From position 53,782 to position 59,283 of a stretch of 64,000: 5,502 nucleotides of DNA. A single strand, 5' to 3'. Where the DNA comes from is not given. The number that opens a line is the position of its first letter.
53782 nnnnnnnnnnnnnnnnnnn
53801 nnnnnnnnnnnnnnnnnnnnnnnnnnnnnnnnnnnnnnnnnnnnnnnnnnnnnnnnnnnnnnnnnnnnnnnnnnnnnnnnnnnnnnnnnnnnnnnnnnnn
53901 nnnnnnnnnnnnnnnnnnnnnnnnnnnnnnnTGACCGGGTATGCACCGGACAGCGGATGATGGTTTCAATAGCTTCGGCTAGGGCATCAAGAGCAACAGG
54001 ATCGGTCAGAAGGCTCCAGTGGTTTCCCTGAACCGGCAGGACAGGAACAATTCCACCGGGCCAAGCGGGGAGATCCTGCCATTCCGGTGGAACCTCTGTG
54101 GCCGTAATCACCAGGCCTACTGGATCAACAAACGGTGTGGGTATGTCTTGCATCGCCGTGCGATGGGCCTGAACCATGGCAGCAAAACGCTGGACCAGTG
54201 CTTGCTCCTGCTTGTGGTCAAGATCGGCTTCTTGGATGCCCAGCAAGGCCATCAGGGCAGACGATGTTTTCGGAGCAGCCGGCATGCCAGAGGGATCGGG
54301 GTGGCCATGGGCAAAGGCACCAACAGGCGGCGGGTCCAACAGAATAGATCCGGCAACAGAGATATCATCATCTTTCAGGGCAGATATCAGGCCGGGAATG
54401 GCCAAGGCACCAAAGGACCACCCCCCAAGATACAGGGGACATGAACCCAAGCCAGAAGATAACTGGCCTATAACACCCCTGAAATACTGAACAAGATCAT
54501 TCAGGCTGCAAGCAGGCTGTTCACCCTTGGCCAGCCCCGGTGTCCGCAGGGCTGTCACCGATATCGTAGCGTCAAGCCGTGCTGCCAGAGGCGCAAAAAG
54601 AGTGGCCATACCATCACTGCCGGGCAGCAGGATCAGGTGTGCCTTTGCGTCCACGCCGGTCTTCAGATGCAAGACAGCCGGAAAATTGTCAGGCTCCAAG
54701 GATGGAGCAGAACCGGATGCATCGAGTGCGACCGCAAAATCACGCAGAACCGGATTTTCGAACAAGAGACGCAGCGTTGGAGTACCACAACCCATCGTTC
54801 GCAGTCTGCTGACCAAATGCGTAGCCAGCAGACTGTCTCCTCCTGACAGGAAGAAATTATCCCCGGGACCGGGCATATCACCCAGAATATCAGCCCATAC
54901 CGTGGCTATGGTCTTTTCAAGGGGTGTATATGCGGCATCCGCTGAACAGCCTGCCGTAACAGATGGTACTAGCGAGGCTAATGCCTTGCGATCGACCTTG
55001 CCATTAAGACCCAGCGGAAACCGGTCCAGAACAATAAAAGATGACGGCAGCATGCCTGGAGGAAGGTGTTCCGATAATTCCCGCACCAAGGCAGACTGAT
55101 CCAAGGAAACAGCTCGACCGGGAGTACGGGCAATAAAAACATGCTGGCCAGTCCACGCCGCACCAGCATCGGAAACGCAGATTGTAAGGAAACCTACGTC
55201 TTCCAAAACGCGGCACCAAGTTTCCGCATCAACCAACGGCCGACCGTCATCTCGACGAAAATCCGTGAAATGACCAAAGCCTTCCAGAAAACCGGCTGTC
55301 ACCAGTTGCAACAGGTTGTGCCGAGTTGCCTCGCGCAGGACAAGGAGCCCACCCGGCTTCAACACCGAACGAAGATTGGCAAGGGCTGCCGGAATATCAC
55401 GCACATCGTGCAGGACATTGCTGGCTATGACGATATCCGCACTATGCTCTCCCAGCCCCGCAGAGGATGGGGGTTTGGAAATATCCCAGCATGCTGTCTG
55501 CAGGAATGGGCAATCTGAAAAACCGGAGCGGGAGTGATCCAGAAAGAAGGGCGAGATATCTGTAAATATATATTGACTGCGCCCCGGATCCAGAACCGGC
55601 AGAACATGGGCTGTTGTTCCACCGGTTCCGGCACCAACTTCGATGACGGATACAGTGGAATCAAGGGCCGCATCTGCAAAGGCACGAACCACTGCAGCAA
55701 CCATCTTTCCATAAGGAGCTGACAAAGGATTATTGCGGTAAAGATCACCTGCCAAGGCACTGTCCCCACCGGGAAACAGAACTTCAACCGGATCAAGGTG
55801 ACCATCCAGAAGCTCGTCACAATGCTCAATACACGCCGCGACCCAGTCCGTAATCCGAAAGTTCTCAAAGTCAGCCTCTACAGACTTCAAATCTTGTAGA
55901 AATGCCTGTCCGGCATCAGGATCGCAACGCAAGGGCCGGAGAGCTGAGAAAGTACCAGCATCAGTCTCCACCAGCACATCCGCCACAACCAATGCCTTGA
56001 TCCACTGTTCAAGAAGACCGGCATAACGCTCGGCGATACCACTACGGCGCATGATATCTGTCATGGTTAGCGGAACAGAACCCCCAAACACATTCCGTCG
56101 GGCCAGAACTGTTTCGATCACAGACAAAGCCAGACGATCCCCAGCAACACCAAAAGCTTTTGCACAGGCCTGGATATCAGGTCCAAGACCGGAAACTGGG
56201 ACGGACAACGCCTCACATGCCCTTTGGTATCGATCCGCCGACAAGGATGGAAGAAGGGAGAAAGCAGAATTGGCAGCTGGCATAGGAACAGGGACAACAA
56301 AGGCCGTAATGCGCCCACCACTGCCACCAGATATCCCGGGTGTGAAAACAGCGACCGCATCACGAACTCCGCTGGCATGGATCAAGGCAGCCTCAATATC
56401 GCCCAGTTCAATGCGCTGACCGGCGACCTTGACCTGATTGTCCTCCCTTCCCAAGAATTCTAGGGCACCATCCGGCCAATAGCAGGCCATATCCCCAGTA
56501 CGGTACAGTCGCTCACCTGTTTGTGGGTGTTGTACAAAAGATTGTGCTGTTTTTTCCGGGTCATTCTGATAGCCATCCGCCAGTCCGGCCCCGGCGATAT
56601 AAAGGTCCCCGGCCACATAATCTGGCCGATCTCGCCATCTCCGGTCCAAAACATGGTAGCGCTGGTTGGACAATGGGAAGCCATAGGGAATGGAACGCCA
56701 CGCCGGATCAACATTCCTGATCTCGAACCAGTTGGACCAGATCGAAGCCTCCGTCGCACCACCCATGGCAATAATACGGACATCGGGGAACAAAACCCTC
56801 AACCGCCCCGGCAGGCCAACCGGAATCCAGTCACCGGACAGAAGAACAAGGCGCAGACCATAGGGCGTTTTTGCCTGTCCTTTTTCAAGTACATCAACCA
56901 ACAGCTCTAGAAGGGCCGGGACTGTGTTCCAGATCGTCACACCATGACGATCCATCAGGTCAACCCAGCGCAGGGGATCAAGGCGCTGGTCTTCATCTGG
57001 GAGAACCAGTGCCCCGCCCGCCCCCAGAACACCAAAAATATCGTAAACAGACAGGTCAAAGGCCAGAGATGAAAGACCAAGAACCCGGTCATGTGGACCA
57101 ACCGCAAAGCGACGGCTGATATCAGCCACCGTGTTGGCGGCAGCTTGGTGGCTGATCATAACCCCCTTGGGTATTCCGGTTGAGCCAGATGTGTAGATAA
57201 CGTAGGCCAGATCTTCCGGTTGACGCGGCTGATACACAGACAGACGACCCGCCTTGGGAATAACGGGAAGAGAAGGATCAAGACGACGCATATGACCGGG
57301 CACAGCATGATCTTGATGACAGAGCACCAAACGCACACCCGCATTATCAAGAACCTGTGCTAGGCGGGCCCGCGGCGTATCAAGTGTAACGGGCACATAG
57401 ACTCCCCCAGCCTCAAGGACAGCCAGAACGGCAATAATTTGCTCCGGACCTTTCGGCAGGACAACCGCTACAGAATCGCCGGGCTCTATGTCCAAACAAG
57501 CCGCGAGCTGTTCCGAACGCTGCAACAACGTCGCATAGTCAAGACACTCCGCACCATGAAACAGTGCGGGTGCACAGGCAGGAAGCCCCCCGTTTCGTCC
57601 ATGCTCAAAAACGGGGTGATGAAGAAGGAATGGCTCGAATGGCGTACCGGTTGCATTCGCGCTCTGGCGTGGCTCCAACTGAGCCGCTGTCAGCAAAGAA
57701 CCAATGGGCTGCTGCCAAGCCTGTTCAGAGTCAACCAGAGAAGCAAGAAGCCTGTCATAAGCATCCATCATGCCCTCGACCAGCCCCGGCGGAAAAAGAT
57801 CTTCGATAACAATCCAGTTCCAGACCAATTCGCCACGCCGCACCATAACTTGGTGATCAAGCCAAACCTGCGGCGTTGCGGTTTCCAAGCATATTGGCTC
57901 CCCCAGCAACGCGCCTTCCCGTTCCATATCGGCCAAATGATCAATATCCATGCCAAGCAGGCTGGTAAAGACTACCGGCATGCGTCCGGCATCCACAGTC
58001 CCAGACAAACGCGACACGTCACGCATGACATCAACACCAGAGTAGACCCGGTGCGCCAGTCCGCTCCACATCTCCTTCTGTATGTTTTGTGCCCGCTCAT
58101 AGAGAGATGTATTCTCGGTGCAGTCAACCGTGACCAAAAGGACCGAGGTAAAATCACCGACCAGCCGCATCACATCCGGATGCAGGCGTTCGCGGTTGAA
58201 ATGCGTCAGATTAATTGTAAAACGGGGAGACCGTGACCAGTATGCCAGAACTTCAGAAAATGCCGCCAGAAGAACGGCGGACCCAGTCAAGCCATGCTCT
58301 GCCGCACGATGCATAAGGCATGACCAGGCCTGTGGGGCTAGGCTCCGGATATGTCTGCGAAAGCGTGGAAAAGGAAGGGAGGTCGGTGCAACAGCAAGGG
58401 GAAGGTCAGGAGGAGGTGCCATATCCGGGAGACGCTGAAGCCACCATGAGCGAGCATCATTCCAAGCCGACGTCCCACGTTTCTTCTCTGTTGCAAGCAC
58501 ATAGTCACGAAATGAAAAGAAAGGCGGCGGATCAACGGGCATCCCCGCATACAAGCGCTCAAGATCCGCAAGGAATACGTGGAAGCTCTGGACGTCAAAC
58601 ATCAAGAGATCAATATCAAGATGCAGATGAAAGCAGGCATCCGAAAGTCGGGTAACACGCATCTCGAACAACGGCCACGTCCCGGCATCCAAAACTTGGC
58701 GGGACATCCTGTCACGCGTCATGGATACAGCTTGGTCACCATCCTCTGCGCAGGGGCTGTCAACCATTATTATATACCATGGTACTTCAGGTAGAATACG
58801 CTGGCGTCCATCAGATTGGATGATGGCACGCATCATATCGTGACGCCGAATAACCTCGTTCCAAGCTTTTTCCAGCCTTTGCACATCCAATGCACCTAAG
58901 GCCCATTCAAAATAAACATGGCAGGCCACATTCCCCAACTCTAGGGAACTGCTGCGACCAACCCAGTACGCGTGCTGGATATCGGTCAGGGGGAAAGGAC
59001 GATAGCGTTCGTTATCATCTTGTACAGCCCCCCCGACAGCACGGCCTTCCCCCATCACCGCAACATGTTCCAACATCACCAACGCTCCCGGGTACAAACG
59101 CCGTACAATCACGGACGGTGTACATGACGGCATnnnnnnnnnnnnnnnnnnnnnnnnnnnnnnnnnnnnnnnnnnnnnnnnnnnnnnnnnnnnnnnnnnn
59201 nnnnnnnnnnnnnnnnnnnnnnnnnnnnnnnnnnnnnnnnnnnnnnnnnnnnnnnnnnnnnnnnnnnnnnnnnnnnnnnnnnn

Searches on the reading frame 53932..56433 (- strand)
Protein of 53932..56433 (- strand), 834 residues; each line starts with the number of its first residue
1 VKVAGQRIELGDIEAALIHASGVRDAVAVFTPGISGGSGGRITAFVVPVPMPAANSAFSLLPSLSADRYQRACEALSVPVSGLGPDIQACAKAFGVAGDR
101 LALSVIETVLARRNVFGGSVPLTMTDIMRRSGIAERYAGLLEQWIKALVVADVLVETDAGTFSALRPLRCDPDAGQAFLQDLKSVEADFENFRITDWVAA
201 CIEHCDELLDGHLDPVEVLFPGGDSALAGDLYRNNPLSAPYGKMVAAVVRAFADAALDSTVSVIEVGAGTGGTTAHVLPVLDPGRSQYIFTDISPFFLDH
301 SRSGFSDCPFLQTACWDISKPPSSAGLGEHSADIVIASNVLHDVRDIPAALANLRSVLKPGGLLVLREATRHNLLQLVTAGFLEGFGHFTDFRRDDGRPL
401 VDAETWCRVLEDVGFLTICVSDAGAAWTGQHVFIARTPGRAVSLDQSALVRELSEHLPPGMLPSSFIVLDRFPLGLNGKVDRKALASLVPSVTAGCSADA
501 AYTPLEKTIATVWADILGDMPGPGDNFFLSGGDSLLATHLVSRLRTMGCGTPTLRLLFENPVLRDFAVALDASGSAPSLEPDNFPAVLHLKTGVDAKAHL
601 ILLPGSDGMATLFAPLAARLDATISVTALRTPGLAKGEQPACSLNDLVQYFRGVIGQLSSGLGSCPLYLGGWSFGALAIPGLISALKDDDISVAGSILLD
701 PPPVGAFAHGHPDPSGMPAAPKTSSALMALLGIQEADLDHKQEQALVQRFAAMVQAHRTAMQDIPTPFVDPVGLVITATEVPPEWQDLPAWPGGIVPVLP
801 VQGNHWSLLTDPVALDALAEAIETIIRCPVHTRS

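Call 15: search_protein_families(library=pfam, proteins=[window:53932-56433:-], max_evalue=0.0001)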
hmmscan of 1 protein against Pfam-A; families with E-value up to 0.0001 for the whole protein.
window:53932-56433:- (834 aa): 7 families
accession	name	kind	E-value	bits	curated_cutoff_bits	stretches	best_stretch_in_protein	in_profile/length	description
PF08242.18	Methyltransf_12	-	2.2e-19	70.4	30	1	264-364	1-98/98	Methyltransferase domain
PF13489.12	Methyltransf_23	-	1.2e-12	48.3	27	1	249-416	14-160/164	Methyltransferase domain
PF08241.18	Methyltransf_11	-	4.3e-11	43.7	21.2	1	265-366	2-95/95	Methyltransferase domain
PF13649.12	Methyltransf_25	-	8.2e-10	39.7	27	1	263-362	1-97/97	Methyltransferase domain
PF00975.26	Thioesterase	-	3.3e-09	37.8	26.4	1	599-700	2-101/226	Thioesterase domain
PF00550.31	PP-binding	-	4.3e-08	33.7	20.8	1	508-567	2-64/67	Phosphopantetheine attachment site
PF13847.12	Methyltransf_31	-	2.4e-07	31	27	1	258-374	2-118/145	Methyltransferase domain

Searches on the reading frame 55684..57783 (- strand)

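Call 12: search_protein_families(library=pfam, proteins=[window:55684-57783:-], max_evalue=0.000001)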
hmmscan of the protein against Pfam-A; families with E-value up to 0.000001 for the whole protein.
window:55684-57783:- (700 aa): 1 family
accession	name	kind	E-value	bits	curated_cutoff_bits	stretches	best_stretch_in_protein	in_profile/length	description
PF00501.34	AMP-binding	-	7.2e-78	262.5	29.9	1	72-405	12-383/384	AMP-binding enzyme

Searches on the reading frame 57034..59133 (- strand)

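Call 12: search_protein_families(library=pfam, proteins=[window:57034-59133:-], max_evalue=0.000001)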
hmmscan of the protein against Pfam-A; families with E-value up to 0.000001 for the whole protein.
window:57034-59133:- (700 aa): 2 families
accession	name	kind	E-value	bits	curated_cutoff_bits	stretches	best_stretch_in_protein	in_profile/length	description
PF00501.34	AMP-binding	-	2.1e-40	139.2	29.9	1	522-700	12-225/384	AMP-binding enzyme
PF00668.25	Condensation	-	2.2e-33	116.1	30.6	1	48-364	6-329/456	Condensation domain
